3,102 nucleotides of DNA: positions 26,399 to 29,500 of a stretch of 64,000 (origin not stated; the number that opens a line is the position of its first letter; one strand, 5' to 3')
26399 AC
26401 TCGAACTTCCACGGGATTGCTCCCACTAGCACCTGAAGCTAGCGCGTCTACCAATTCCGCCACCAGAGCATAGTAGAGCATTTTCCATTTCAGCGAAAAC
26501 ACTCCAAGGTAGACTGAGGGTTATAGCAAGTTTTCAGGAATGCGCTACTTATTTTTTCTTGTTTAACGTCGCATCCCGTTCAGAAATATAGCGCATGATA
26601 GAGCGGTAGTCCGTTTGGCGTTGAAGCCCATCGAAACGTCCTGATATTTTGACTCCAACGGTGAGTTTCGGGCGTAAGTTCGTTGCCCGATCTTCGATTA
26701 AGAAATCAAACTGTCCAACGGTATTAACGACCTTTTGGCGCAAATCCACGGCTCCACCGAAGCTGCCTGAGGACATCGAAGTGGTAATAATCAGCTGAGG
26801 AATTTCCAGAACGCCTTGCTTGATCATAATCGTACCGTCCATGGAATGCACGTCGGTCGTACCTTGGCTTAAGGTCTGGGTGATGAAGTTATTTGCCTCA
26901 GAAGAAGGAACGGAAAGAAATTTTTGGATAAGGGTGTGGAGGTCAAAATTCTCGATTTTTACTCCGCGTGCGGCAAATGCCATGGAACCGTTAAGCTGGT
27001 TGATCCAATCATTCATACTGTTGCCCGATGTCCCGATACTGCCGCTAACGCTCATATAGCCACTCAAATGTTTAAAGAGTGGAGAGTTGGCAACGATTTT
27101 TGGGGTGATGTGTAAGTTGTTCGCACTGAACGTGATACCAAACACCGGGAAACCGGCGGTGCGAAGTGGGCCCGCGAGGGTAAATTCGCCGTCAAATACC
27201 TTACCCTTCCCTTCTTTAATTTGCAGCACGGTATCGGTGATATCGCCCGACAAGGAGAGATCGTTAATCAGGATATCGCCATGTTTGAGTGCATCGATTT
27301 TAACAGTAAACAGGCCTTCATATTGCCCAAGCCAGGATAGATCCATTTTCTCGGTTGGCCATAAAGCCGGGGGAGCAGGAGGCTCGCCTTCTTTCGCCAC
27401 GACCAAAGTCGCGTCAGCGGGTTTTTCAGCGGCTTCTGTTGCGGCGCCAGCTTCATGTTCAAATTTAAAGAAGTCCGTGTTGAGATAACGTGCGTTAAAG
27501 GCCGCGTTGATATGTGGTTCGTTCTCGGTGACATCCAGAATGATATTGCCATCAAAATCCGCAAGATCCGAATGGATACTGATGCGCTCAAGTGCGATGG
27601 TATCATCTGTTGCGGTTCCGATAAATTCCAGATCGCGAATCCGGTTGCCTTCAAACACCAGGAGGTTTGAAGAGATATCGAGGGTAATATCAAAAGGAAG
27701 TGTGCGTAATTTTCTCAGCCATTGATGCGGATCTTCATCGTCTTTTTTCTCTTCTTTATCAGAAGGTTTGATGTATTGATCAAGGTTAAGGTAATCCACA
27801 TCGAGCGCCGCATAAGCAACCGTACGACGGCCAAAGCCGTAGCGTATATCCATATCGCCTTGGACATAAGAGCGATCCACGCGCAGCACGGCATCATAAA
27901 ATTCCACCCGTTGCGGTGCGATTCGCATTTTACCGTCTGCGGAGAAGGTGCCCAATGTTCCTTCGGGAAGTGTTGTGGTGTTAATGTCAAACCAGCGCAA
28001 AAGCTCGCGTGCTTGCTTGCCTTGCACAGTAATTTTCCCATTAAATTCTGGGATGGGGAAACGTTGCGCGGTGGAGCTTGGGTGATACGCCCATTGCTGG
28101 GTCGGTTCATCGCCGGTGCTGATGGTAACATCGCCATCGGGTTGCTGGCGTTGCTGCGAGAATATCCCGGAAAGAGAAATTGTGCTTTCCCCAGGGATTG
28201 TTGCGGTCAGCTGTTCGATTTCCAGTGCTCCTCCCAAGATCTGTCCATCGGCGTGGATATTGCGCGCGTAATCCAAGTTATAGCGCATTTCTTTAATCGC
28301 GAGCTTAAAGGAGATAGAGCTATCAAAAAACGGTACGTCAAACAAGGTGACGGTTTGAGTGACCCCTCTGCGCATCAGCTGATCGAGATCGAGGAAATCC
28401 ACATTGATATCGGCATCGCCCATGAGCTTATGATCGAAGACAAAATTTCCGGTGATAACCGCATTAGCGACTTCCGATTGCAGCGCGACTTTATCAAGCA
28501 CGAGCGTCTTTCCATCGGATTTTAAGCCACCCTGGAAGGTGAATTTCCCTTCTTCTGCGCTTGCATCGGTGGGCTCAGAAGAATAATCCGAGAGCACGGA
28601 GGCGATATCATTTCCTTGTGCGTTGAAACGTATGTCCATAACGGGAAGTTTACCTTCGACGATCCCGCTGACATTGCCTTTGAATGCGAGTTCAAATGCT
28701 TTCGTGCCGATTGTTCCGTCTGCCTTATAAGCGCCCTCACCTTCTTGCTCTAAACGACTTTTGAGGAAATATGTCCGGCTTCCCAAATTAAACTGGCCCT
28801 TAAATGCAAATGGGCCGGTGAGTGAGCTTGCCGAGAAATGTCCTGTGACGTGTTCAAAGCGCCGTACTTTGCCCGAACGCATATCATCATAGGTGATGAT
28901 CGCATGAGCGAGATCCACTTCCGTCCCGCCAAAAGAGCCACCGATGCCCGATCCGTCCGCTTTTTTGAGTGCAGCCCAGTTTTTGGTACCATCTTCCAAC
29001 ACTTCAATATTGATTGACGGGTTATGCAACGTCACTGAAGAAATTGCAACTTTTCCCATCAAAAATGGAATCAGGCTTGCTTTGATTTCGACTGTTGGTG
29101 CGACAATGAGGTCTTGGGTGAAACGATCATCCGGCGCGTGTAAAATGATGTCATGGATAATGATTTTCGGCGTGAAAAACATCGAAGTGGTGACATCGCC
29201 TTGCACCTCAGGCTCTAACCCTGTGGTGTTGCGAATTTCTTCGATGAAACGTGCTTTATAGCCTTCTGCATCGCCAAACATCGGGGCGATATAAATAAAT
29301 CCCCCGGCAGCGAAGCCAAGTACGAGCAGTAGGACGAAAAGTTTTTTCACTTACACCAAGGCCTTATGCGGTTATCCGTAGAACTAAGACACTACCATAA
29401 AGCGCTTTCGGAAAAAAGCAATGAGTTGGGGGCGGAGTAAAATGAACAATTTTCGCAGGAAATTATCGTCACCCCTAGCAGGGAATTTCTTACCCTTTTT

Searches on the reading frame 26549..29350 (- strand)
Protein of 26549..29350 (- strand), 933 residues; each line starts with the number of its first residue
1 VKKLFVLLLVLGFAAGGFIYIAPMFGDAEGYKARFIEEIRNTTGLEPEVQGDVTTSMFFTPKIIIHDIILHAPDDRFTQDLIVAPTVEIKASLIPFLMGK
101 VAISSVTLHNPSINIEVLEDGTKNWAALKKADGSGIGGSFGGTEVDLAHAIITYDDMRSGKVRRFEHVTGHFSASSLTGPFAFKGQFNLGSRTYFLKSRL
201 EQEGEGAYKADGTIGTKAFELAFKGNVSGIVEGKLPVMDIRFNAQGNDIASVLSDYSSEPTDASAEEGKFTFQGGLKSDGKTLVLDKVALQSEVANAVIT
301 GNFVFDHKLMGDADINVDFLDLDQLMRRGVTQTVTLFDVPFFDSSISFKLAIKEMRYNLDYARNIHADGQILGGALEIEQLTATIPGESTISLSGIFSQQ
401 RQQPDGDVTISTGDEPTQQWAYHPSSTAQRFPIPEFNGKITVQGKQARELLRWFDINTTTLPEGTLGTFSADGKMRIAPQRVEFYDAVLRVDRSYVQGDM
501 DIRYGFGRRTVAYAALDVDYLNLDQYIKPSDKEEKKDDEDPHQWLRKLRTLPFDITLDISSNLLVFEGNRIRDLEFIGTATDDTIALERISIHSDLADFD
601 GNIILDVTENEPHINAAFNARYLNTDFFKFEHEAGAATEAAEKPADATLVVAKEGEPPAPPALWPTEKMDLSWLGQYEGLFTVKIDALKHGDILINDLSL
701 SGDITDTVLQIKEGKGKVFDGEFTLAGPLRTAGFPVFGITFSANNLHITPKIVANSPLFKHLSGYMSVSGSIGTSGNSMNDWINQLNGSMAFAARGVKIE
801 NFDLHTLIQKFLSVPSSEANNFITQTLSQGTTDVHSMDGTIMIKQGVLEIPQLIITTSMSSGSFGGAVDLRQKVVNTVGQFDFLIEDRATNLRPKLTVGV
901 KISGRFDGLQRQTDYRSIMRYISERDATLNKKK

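Call 4: search_protein_families(library=pfam, proteins=[window:26549-29350:-], max_evalue=0.01)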
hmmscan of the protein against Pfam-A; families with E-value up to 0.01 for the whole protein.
window:26549-29350:- (933 aa): 1 family
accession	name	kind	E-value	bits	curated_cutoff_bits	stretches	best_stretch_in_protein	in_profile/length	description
PF05170.20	AsmA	-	2.2e-24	86.7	29.8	2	597-851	365-605/607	AsmA family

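Call 5: search_protein_families(library=ncbifam, proteins=[window:26549-29350:-], max_evalue=0.01)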
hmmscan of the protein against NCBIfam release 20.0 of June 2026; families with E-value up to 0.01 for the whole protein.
window:26549-29350:- (933 aa): 1 family
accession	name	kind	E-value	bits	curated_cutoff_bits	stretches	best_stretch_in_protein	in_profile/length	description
NF008091.0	PRK10833.1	equivalog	3.5e-20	72.1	412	1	581-877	250-537/618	outer membrane assembly protein AsmA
